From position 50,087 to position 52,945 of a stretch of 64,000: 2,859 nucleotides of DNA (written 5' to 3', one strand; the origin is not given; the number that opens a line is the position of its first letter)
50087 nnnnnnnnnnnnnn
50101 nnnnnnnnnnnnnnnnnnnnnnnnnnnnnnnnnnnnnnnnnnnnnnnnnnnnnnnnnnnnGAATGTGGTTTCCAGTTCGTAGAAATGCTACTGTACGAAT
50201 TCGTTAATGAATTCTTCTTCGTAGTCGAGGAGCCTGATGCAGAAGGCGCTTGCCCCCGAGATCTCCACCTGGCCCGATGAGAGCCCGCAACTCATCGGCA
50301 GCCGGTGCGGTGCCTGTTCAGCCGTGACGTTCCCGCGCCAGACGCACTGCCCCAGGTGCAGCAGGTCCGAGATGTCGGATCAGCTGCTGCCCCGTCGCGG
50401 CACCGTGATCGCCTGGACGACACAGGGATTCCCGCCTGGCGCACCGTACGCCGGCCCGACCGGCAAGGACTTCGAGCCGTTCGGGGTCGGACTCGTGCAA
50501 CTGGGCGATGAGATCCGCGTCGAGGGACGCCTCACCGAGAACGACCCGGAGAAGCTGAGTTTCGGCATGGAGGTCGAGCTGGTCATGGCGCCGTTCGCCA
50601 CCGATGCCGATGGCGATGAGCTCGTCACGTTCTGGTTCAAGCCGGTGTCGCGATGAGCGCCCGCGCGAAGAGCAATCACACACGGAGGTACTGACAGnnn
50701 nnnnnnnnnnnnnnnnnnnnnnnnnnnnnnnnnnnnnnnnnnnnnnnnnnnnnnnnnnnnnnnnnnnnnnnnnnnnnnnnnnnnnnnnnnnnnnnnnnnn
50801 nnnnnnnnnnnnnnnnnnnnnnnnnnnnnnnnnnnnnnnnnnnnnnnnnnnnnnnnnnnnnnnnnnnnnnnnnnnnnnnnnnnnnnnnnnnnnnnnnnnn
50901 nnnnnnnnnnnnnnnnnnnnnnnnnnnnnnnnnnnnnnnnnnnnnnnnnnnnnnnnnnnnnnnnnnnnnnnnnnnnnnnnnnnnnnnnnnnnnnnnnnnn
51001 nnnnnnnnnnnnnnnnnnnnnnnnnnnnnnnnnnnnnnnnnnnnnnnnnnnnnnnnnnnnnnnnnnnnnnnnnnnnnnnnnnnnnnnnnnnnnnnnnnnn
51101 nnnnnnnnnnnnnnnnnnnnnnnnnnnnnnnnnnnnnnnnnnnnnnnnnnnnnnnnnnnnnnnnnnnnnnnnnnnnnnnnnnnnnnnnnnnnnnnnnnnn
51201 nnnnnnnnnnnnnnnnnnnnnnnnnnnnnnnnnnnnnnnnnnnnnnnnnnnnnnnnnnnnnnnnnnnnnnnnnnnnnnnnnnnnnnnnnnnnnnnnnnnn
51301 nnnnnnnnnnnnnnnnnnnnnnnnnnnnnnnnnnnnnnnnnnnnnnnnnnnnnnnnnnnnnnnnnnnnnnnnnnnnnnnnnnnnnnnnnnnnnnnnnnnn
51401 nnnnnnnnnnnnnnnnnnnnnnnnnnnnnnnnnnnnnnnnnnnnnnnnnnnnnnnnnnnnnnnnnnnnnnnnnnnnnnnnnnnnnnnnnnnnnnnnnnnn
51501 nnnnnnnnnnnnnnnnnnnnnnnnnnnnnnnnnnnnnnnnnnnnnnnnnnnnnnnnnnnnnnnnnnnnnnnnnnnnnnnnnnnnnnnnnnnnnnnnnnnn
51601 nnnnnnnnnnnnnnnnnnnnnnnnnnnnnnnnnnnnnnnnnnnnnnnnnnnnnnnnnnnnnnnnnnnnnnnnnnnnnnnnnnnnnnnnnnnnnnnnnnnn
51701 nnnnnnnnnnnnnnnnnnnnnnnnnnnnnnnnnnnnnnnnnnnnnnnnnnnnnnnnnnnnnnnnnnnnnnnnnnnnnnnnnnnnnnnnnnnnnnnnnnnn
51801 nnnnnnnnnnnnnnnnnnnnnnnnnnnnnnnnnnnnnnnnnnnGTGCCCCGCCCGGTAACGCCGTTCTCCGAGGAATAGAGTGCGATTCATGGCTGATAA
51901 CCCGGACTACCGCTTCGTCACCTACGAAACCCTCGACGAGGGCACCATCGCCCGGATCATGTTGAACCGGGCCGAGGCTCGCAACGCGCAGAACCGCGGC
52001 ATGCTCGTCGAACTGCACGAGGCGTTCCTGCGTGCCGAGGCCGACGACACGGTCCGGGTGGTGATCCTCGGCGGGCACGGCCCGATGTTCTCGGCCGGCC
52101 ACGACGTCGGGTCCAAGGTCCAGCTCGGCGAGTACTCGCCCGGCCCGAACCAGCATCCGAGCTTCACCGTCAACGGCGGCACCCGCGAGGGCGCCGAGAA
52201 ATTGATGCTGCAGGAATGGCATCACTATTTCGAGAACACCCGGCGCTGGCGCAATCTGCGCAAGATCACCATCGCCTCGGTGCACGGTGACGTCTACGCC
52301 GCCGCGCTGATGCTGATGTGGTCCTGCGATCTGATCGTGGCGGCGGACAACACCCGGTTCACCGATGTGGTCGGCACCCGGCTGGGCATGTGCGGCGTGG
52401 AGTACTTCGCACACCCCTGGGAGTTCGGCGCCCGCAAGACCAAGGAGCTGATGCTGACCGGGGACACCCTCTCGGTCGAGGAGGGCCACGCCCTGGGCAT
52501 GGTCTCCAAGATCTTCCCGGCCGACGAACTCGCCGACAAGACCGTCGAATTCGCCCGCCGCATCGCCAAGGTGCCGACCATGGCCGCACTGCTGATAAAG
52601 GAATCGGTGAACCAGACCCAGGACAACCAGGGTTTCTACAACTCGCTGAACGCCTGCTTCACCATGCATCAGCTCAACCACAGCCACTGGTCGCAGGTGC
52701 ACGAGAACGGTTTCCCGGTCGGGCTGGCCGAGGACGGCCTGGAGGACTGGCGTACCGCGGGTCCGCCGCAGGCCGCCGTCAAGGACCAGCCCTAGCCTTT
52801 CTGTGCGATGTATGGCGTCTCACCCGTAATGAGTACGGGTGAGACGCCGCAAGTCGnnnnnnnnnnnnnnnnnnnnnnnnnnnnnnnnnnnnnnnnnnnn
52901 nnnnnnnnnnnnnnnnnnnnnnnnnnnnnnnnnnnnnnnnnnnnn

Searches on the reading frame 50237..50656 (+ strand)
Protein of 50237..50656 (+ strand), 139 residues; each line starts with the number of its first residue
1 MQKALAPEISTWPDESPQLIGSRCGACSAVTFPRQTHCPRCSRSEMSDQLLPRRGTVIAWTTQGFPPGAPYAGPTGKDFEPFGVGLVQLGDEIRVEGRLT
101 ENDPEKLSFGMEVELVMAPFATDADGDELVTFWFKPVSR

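Call 12: search_protein_families(library=pfam, proteins=[window:50237-50656:+])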
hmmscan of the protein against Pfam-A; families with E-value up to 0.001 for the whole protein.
window:50237-50656:+ (139 aa): 2 families
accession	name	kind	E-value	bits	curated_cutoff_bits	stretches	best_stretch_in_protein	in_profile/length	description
PF01796.24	OB_ChsH2_C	-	1.5e-13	50.9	27.1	1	51-117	4-64/65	ChsH2, C-terminal OB-fold domain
PF12172.15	zf-ChsH2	-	4.7e-09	36.3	23.2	1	16-46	6-36/37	ChsH2, rubredoxin-like zinc ribbon domain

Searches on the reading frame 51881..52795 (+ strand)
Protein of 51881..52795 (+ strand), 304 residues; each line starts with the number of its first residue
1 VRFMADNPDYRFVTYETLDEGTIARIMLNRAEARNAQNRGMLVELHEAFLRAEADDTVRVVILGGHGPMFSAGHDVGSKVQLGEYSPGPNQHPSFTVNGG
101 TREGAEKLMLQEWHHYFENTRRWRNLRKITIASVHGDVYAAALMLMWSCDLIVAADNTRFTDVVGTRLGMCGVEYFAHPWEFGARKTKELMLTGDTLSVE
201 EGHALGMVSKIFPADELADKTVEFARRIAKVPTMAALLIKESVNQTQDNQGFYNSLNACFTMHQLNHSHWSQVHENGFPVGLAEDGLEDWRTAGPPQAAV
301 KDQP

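Call 12: search_protein_families(library=pfam, proteins=[window:51881-52795:+])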
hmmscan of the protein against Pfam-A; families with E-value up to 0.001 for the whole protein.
window:51881-52795:+ (304 aa): 2 families
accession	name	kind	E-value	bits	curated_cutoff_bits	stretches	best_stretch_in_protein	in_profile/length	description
PF00378.25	ECH_1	-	5.5e-34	118.1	27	2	112-251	73-213/251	Enoyl-CoA hydratase/isomerase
PF16113.10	ECH_2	-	2.9e-12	47.2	27.2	1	24-262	2-228/335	Enoyl-CoA hydratase/isomerase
